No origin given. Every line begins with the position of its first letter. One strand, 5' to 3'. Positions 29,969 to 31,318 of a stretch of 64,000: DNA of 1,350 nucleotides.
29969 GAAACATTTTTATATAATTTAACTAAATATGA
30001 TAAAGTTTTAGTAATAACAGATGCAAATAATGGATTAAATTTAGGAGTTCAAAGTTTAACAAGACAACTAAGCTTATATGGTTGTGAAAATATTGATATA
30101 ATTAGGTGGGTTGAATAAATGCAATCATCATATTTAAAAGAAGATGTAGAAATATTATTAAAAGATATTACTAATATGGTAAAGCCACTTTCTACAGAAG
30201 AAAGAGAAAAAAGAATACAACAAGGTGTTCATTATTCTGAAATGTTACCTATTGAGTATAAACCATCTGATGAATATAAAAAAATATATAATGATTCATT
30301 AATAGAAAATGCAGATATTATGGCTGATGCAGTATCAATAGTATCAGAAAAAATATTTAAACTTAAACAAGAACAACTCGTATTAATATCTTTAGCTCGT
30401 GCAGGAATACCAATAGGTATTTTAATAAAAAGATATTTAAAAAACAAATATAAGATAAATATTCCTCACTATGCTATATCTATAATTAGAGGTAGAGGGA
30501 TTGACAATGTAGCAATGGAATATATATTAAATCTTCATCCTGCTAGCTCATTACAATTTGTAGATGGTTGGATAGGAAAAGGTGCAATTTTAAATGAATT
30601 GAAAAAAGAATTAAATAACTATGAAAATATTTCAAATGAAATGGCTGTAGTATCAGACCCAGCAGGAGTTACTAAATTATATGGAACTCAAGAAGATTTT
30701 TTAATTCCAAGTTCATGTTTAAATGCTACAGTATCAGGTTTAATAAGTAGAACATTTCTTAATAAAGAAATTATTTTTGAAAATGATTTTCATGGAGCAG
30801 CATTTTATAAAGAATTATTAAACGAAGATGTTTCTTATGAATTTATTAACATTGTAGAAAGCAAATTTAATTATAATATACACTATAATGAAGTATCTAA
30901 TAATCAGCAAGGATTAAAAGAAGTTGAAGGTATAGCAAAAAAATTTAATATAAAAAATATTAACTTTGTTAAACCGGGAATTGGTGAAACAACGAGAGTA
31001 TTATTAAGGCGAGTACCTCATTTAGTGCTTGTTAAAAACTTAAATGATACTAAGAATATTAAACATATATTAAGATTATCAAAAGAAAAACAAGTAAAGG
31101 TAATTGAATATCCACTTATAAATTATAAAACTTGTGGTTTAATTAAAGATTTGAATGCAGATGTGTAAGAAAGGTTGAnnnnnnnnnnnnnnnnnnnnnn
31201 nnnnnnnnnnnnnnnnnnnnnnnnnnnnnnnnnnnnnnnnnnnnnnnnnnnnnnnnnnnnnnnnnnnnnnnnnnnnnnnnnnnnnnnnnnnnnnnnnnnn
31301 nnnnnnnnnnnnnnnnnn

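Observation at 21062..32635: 11.5-kb Ter-type island: five TerD paralogues + AIM24 + a six-gene metabolite module, with no TerB/TerC/TelA partner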

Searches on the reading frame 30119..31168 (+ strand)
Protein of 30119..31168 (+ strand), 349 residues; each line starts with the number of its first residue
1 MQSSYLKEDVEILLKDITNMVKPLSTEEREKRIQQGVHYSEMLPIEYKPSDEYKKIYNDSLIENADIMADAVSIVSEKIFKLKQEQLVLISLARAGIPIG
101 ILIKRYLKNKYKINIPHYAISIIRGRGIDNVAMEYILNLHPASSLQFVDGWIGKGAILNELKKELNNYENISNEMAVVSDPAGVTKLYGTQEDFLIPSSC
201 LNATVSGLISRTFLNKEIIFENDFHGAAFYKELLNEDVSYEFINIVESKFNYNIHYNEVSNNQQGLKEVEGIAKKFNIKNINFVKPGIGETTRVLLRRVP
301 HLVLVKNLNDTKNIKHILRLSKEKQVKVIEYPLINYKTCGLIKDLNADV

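Call 4: search_protein_families(library=pfam, proteins=[window:30119-31168:+], max_evalue=0.01)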
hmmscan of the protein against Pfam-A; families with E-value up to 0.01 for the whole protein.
window:30119-31168:+ (349 aa): 2 families
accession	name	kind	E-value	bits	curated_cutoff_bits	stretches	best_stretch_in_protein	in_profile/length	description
PF11202.14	StiP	-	2.1e-102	342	28.7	1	3-246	1-244/245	Tellurite-like stress resistance cysteine protease StiP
PF15608.11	PELOTA_1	-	1.8e-29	101.8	25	1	264-343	2-80/81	PELOTA RNA binding domain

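Call 13: find_homologous_proteins(query=window:30119-31168:+, max_evalue=1e-10)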
Query window:30119-31168:+ (349 aa): 7974 proteins with E <= 1e-10 among 8000 candidates; the best 120 are listed.
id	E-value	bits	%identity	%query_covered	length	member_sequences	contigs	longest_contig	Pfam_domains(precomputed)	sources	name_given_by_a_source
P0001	1.4e-222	756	100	100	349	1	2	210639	PF11202.15,PF15608.12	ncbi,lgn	-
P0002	2.4e-145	502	66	100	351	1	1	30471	PF11202.15,PF15608.12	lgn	-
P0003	1.4e-143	496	65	100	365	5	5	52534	PF11202.15,PF15608.12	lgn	-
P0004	2.8e-142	492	64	100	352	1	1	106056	PF11202.15,PF15608.12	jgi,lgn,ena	-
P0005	1.2e-141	490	64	100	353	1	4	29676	PF11202.15,PF15608.12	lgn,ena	-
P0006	1.4e-141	490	64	100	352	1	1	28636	PF11202.15,PF15608.12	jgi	-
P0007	3.5e-141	488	64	100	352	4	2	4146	PF11202.15,PF15608.12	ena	-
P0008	9.2e-141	487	64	100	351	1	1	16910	PF11202.15,PF15608.12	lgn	-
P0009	7.2e-140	484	63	100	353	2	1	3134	PF11202.15,PF15608.12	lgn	-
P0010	1.9e-139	482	64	100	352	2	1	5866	PF11202.15,PF15608.12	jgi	jgi:hypothetical protein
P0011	1.0e-138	480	64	100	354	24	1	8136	PF11202.15,PF15608.12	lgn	-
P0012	2.7e-138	479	64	100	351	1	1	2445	PF11202.15,PF15608.12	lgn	-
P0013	4.1e-138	478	64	100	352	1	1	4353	PF11202.15,PF15608.12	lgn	-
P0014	1.8e-137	476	63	100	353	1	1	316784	PF11202.15,PF15608.12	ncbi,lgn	-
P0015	4.3e-137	475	63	100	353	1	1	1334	PF11202.15,PF15608.12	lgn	-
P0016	9.2e-137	474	63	100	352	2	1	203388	PF11202.15,PF15608.12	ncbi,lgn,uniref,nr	ncbi:RNA binding Pelota-like protein [Anaerobacterium chartisolvens]|uniref:RNA binding Pelota-like 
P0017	3.9e-136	472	62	99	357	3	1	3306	PF11202.15,PF15608.12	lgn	-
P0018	7.0e-136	471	60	100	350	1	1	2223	PF11202.15,PF15608.12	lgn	-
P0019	9.2e-135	467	62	100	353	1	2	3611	PF11202.15,PF15608.12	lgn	-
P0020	1.1e-134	467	62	100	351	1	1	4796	PF11202.15,PF15608.12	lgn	-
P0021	4.8e-134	465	62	99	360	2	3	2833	PF11202.15,PF15608.12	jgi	-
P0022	1.3e-133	463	60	100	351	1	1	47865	PF11202.15,PF15608.12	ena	-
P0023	2.6e-133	462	61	99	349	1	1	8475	PF11202.15,PF15608.12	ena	-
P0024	8.4e-133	461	60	100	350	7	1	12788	PF11202.15,PF15608.12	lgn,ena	-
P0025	2.9e-132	459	59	100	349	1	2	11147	PF11202.15,PF15608.12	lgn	-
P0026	3.0e-132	459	60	100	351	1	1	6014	PF11202.15,PF15608.12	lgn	-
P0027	3.0e-132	459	59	100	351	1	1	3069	PF11202.15,PF15608.12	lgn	-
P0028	6.0e-132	458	62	99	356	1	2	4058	PF11202.15,PF15608.12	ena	-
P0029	6.7e-132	458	60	100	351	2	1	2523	PF11202.15,PF15608.12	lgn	-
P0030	8.6e-132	457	62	100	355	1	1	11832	PF11202.15,PF15608.12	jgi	-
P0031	2.9e-131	456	62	100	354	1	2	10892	PF11202.15,PF15608.12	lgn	-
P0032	1.7e-130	453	60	100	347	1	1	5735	PF11202.15,PF15608.12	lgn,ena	-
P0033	4.6e-130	452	59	100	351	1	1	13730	PF11202.15,PF15608.12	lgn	-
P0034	4.8e-130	452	61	99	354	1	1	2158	PF11202.15,PF15608.12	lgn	-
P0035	5.9e-130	451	60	99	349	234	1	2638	PF11202.15,PF15608.12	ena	-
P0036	1.6e-129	450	61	99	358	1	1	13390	PF11202.15,PF15608.12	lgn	-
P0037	1.8e-129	450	60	98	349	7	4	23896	PF11202.15,PF15608.12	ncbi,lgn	-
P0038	2.3e-129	449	61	99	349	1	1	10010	PF11202.15,PF15608.12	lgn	-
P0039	2.4e-129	449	59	99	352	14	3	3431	PF11202.15,PF15608.12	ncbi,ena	-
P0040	3.7e-129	449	57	100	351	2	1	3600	PF11202.15,PF15608.12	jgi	-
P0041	6.1e-129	448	58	99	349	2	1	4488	PF11202.15,PF15608.12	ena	-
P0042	7.7e-129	448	59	100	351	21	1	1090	PF11202.15,PF15608.12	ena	-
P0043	8.7e-129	447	58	100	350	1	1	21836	PF11202.15,PF15608.12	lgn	-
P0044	1.4e-128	447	60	99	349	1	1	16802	PF11202.15,PF15608.12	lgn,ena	-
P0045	1.5e-128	447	62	99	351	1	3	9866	PF11202.15,PF15608.12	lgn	-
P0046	1.6e-128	447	59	99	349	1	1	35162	PF11202.15,PF15608.12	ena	-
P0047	1.7e-128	446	60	100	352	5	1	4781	PF11202.15,PF15608.12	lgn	-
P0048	2.0e-128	446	61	99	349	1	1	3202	PF11202.15,PF15608.12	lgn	-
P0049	2.2e-128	446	59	99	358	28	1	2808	PF11202.15,PF15608.12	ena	-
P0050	2.2e-128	446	59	99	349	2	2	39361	PF11202.15,PF15608.12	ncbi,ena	-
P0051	2.3e-128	446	60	99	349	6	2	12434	PF11202.15,PF15608.12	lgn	-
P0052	3.0e-128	446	60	99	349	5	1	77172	PF11202.15,PF15608.12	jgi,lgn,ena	-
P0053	3.3e-128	446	59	100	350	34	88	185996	PF11202.15,PF15608.12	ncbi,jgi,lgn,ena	-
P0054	3.3e-128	446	60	99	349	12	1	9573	PF11202.15,PF15608.12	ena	-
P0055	3.8e-128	445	61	99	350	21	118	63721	PF11202.15,PF15608.12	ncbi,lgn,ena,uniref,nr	ncbi:cysteine protease StiP family protein [Fusobacterium varium]|uniref:cysteine protease StiP fami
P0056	4.4e-128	445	59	99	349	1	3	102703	PF11202.15,PF15608.12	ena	-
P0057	4.7e-128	445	59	100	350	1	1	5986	PF11202.15,PF15608.12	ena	-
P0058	5.0e-128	445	58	100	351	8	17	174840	PF11202.15,PF15608.12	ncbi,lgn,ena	-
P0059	6.9e-128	444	61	99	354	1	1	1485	PF11202.15,PF15608.12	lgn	-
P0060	7.7e-128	444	61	98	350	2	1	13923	PF11202.15,PF15608.12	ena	-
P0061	8.0e-128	444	61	99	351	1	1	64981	PF11202.15,PF15608.12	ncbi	-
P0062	1.0e-127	444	61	99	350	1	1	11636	PF11202.15,PF15608.12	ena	-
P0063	1.0e-127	444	61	99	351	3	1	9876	PF11202.15,PF15608.12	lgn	-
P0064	1.1e-127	444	58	100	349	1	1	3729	PF11202.15,PF15608.12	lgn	-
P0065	1.2e-127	444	60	99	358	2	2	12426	PF11202.15,PF15608.12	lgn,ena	-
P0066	1.2e-127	444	62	98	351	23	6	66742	PF11202.15,PF15608.12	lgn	-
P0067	1.5e-127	443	61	99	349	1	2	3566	PF11202.15,PF15608.12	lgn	-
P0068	1.5e-127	443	61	99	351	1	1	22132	PF11202.15,PF15608.12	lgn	-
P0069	1.6e-127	443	59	100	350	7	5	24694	PF11202.15,PF15608.12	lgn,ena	-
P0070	2.1e-127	443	61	99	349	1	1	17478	PF11202.15,PF15608.12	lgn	-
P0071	2.5e-127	443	58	100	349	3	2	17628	PF11202.15,PF15608.12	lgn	-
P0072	2.6e-127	443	61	99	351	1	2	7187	PF11202.15,PF15608.12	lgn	-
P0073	3.1e-127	442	60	98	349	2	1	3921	PF11202.15,PF15608.12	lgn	-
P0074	4.9e-127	442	62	99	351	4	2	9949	PF11202.15,PF15608.12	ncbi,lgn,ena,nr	ncbi:MAG: cysteine protease StiP family protein [Ruminococcus sp.]|nr:cysteine protease StiP family 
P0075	5.0e-127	442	58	99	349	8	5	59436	PF11202.15,PF15608.12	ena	-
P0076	5.7e-127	441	59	99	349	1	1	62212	PF11202.15,PF15608.12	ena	-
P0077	6.9e-127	441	59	100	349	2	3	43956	PF11202.15,PF15608.12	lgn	-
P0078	8.6e-127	441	60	99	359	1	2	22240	PF11202.15,PF15608.12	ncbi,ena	-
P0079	8.7e-127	441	59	99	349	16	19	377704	PF11202.15,PF15608.12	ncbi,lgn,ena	-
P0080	9.2e-127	441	58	99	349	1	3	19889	PF11202.15,PF15608.12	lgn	-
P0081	1.2e-126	440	58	100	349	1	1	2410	PF11202.15,PF15608.12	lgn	-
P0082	1.3e-126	440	58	100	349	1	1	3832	PF11202.15,PF15608.12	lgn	-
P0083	1.7e-126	440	59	100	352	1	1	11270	PF11202.15,PF15608.12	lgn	-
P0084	2.1e-126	440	59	100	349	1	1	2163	PF11202.15,PF15608.12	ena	-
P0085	2.1e-126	440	57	99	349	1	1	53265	PF11202.15,PF15608.12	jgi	-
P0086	2.6e-126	439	59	100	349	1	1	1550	PF11202.15,PF15608.12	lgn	-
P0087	3.0e-126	439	58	99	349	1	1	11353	PF11202.15,PF15608.12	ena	-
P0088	3.3e-126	439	61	98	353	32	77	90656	PF11202.15,PF15608.12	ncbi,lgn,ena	-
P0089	4.0e-126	439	59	100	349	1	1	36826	PF11202.15,PF15608.12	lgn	-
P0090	4.6e-126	438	58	100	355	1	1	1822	PF11202.15,PF15608.12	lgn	-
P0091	5.0e-126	438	60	100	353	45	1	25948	PF11202.15,PF15608.12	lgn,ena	-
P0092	5.1e-126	438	57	99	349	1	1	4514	PF11202.15,PF15608.12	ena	-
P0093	5.2e-126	438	59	100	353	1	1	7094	PF11202.15,PF15608.12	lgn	-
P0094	8.2e-126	438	58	99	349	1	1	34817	PF11202.15,PF15608.12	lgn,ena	-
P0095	9.3e-126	437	58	100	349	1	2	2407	PF11202.15,PF15608.12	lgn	-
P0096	9.6e-126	437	59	99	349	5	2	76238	PF11202.15,PF15608.12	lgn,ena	-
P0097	1.1e-125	437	57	100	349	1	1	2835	PF11202.15,PF15608.12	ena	-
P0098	1.2e-125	437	58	99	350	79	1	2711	PF11202.15,PF15608.12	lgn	-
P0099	1.2e-125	437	61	98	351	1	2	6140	PF11202.15,PF15608.12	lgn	-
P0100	1.3e-125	437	59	100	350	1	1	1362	PF11202.15,PF15608.12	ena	-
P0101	1.3e-125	437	58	99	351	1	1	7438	PF11202.15,PF15608.12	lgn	-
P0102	1.4e-125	437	57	99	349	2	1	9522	PF11202.15,PF15608.12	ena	-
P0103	1.6e-125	437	59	99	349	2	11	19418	PF11202.15,PF15608.12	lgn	-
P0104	1.6e-125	437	59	100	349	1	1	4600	PF11202.15,PF15608.12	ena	-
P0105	1.6e-125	437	60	100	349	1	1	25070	PF11202.15,PF15608.12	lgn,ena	-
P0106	1.9e-125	436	58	100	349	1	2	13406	PF11202.15,PF15608.12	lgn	-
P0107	2.0e-125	436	57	100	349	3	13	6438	PF11202.15,PF15608.12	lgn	-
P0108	2.0e-125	436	58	99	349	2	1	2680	PF11202.15,PF15608.12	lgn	-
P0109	2.1e-125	436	59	98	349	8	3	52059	PF11202.15,PF15608.12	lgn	-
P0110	2.4e-125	436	58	99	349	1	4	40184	PF11202.15,PF15608.12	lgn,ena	-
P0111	2.6e-125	436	58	99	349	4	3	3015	PF11202.15,PF15608.12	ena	-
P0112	2.7e-125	436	59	99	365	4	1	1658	PF11202.15,PF15608.12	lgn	-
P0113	2.8e-125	436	59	99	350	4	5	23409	PF11202.15,PF15608.12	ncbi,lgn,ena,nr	ncbi:MAG: cysteine protease StiP family protein [Eubacterium sp.]|nr:cysteine protease StiP family p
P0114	2.8e-125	436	59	100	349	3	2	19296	PF11202.15,PF15608.12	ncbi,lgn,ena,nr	ncbi:MAG: cysteine protease StiP family protein [Lachnospiraceae bacterium]|nr:cysteine protease Sti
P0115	3.0e-125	436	58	100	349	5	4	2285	PF11202.15,PF15608.12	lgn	-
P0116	3.3e-125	436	58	99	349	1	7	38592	PF11202.15,PF15608.12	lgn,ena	-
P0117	3.3e-125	436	59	99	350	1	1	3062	PF11202.15,PF15608.12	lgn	-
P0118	3.4e-125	436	59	99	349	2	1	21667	PF11202.15,PF15608.12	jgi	-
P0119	3.4e-125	436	59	100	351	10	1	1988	PF11202.15,PF15608.12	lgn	-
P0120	3.4e-125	436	59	99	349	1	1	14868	PF11202.15,PF15608.12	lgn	-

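Call 14: find_encoding_contigs(protein=P0001, flank=10000, max_places=3)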
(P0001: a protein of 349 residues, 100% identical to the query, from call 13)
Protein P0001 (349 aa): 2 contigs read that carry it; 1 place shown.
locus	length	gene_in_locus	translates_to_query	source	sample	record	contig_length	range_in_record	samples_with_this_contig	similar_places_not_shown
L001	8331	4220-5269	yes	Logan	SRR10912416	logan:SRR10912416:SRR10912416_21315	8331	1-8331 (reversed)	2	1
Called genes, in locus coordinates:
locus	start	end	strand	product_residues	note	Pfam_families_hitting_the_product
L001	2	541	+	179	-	?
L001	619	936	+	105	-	-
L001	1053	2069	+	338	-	PF15617:C-C_Bond_Lyase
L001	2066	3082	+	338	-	PF15632:ATPgrasp_Ter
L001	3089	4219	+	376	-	PF15609:PRTase_2, PF12500:TRSP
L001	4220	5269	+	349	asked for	PF11202:StiP, PF15608:PELOTA_1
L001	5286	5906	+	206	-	-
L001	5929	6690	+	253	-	PF05116:S6PP (weak), PF08282:Hydrolase_3 (weak)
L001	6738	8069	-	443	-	PF02812:ELFV_dehydrog_N, PF00208:ELFV_dehydrog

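Call 15: find_encoding_contigs(protein=P0016, flank=10000, max_places=2)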
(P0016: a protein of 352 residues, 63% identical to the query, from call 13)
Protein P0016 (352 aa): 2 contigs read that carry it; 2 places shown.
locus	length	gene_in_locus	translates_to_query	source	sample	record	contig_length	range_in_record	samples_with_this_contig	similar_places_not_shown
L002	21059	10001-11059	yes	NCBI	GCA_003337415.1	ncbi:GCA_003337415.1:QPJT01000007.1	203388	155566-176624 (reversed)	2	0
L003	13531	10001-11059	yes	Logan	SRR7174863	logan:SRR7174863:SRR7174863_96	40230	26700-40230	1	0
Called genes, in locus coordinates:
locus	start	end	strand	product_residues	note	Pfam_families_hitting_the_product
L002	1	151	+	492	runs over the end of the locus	PF00069:Pkinase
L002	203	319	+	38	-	-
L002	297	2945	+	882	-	PF00690:Cation_ATPase_N, PF00122:E1-E2_ATPase, PF00702:Hydrolase, PF13246:Cation_ATPase, PF00689:Cation_ATPase_C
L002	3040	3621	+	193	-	PF02342:TerD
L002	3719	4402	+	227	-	PF01987:AIM24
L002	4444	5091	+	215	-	PF02342:TerD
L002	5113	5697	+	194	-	PF02342:TerD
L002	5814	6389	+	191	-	PF02342:TerD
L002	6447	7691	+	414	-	PF02342:TerD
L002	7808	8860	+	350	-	PF15617:C-C_Bond_Lyase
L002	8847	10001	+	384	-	PF15609:PRTase_2, PF12500:TRSP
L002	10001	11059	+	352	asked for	PF11202:StiP, PF15608:PELOTA_1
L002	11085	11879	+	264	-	PF05116:S6PP (weak), PF08282:Hydrolase_3 (weak)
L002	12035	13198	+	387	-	PF01979:Amidohydro_1, PF07969:Amidohydro_3 (faint)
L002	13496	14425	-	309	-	PF01797:Y1_Tnp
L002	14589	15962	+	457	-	PF00890:FAD_binding_2 (faint), PF01134:GIDA (faint), PF01266:DAO (weak), PF01946:Thi4 (weak), PF03486:HI0933_like (faint), PF07992:Pyr_redox_2 (faint), PF13450:NAD_binding_8 (weak), PF21688:FAD-depend_C, +1 more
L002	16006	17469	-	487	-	PF13396:PLDc_N, PF13091:PLDc_2, PF00614:PLDc, PF13091:PLDc_2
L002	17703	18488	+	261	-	PF00459:Inositol_P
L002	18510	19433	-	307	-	PF00657:Lipase_GDSL, PF13472:Lipase_GDSL_2, PF00404:Dockerin_1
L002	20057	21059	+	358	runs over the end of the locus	PF02912:Phe_tRNA-synt_N, PF01409:tRNA-synt_2d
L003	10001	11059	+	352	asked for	PF11202:StiP, PF15608:PELOTA_1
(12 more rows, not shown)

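Call 16: find_encoding_contigs(protein=P0055, flank=10000, max_places=2)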
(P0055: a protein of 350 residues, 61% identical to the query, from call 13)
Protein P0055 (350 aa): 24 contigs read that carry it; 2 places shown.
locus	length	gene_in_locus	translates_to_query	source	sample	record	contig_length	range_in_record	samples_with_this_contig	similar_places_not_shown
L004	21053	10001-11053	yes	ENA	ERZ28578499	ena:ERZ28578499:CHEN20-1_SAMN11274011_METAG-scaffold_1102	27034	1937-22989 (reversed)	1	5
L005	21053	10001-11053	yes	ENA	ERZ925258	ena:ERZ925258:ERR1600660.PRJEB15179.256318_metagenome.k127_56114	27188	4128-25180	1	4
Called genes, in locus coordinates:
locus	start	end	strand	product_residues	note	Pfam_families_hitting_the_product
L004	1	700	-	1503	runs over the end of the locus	PF05860:TPS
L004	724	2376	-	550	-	PF08479:POTRA_2, PF17287:POTRA_3, PF03865:ShlB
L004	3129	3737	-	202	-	PF04199:Cyclase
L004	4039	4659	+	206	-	PF03358:FMN_red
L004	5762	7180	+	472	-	PF14266:YceG_bac, PF00089:Trypsin, PF13365:Trypsin_2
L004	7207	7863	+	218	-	-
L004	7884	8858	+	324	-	PF15617:C-C_Bond_Lyase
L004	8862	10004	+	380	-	PF15609:PRTase_2, PF12500:TRSP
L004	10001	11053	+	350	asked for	PF11202:StiP, PF15608:PELOTA_1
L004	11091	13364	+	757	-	PF14266:YceG_bac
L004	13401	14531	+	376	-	PF05816:TelA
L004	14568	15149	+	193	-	PF02342:TerD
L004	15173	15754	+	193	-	PF02342:TerD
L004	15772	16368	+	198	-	PF02342:TerD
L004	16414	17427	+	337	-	PF15632:ATPgrasp_Ter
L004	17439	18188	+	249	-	PF05116:S6PP, PF08282:Hydrolase_3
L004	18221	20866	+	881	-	PF00690:Cation_ATPase_N, PF00122:E1-E2_ATPase, PF13246:Cation_ATPase, PF00702:Hydrolase, PF08282:Hydrolase_3 (faint), PF00689:Cation_ATPase_C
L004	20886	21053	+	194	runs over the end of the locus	PF02342:TerD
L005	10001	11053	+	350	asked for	PF11202:StiP, PF15608:PELOTA_1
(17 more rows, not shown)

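Call 18: find_encoding_contigs(protein=P0014, flank=10000, max_places=1)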
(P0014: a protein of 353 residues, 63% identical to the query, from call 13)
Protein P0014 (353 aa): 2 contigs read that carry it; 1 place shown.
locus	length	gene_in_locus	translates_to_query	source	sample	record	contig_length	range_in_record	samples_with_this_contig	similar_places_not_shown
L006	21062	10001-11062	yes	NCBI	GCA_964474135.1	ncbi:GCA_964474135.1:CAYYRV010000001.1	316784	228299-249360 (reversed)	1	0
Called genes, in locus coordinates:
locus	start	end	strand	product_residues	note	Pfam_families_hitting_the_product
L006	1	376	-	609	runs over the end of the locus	PF00884:Sulfatase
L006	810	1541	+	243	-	PF03808:Glyco_tran_WecG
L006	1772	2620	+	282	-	PF02588:YitT_membrane, PF10035:DUF2179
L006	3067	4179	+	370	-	PF00005:ABC_tran, PF02463:SMC_N (faint), PF17912:OB_MalK, PF08402:TOBE_2 (weak), PF03459:TOBE (weak)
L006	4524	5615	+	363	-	PF17853:GGDEF_2, PF13556:HTH_30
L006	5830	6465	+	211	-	PF02342:TerD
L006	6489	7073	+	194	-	PF02342:TerD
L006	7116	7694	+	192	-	PF02342:TerD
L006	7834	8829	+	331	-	PF15617:C-C_Bond_Lyase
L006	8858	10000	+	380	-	PF15609:PRTase_2, PF12500:TRSP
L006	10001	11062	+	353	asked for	PF11202:StiP, PF15608:PELOTA_1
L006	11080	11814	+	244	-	PF05116:S6PP (weak), PF08282:Hydrolase_3 (weak)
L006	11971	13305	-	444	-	PF03951:Gln-synt_N, PF00120:Gln-synt_C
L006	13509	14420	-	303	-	PF01113:DapB_N (weak), PF01118:Semialdhyde_dh (faint), PF01408:GFO_IDH_MocA, PF16654:DAPDH_C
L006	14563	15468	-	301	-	PF06574:FAD_syn, PF08218:Citrate_ly_lig (weak), PF01687:Flavokinase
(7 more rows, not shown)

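Call 19: find_encoding_contigs(protein=P0079, flank=10000, max_places=1)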
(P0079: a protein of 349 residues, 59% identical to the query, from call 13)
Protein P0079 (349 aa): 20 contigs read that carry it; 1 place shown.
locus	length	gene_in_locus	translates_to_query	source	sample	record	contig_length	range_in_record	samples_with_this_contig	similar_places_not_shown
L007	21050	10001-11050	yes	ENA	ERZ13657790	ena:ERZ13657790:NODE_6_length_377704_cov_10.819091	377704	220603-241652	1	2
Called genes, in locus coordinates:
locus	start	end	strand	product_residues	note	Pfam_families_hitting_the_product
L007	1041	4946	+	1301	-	PF04563:RNA_pol_Rpb2_1, PF04561:RNA_pol_Rpb2_2, PF04565:RNA_pol_Rpb2_3, PF10385:RNA_pol_Rpb2_45, PF00562:RNA_pol_Rpb2_6, PF04560:RNA_pol_Rpb2_7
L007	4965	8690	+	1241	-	PF04997:RNA_pol_Rpb1_1, PF00623:RNA_pol_Rpb1_2, PF04983:RNA_pol_Rpb1_3, PF05000:RNA_pol_Rpb1_4, PF04998:RNA_pol_Rpb1_5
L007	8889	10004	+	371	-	PF15609:PRTase_2, PF12500:TRSP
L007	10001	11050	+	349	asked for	PF11202:StiP, PF15608:PELOTA_1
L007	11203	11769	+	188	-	-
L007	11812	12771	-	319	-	PF15617:C-C_Bond_Lyase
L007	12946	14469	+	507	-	PF14266:YceG_bac, PF00089:Trypsin, PF13365:Trypsin_2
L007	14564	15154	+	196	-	PF01694:Rhomboid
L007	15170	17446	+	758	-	PF14266:YceG_bac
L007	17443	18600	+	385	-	PF05816:TelA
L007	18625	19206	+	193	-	PF02342:TerD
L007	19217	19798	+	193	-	PF02342:TerD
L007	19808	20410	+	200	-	PF02342:TerD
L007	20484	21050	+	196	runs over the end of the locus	PF02342:TerD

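Call 24: search_dna_similar(query=window:30119-31168:+, collection=plasmids, mode=protein, max_rows=25, rows=spread)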
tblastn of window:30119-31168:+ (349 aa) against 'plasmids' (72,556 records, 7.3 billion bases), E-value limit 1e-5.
Records with a match: 2573; places in all: 2585; records where one place covers at least 80% of the query: 2527.
Best place of each record, by identity: <60% 2573.
By first word of the organism name: Klebsiella 1052; Escherichia 441; Enterobacter 364; Salmonella 350; Pseudomonas 130; Citrobacter 65; Rhizobium 41; Raoultella 33; Leclercia 19; Serratia 9; and 40 more.
By predicted mobility (MOB-suite, as given by PLSDB): conjugative 1684; non-mobilizable 849; mobilizable 40.
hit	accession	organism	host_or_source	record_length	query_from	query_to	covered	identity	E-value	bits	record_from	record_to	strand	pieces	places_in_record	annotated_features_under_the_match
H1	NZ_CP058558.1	Alkaliphilus sp. B6464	-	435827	4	345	98%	49.2%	2e-83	283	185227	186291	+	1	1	cysteine protease StiP family protein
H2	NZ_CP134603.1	Pseudomonas putida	Homo sapiens,stool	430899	4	346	98%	37.4%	3e-45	172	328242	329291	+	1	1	cysteine protease StiP family protein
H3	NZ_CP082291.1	Klebsiella pneumoniae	-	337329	3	343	98%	33.9%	7e-38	151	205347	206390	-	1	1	cysteine protease StiP family protein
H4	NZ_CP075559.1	Klebsiella pneumoniae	a feces sample of swine origin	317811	3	343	98%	33.2%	1e-36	147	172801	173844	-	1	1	cysteine protease StiP family protein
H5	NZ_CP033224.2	Salmonella enterica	-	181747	3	343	98%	33.2%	6e-36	145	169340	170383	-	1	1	cysteine protease StiP family protein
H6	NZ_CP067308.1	Escherichia coli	cell culture,waste water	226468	3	343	98%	33.2%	6e-36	145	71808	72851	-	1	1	cysteine protease StiP family protein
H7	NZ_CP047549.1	Salmonella enterica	feces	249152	3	343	98%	33.2%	6e-36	145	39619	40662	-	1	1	cysteine protease StiP family protein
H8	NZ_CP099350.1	Escherichia fergusonii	culture,Pooled sediment sample ...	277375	3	343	98%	33.2%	6e-36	145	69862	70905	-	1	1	cysteine protease StiP family protein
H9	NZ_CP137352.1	Klebsiella pneumoniae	Homo sapiens,pure culture,rectal swab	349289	3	343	98%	33.0%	4e-37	149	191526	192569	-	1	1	cysteine protease StiP family protein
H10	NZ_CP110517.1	Klebsiella pneumoniae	natural water sources close by farm or ...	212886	3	343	98%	33.0%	1e-36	147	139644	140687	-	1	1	cysteine protease StiP family protein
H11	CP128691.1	Klebsiella pneumoniae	Homo sapiens,respiratory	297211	3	343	98%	33.0%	1e-36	147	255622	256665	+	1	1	cysteine protease StiP family protein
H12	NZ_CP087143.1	Klebsiella pneumoniae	Homo sapiens,secretion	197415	3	343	98%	33.0%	1e-36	147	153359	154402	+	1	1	cysteine protease StiP family protein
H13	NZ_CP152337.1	Klebsiella pneumoniae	Homo sapiens,blood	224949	3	343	98%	33.0%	1e-36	147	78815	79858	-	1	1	cysteine protease StiP family protein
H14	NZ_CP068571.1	Escherichia coli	whole organism,conjugation assay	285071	3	343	98%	33.0%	1e-36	147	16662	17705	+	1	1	cysteine protease StiP family protein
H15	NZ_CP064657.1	Enterobacter hormaechei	Homo sapiens,blood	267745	3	343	98%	33.0%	9e-36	145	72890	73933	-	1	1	cysteine protease StiP family protein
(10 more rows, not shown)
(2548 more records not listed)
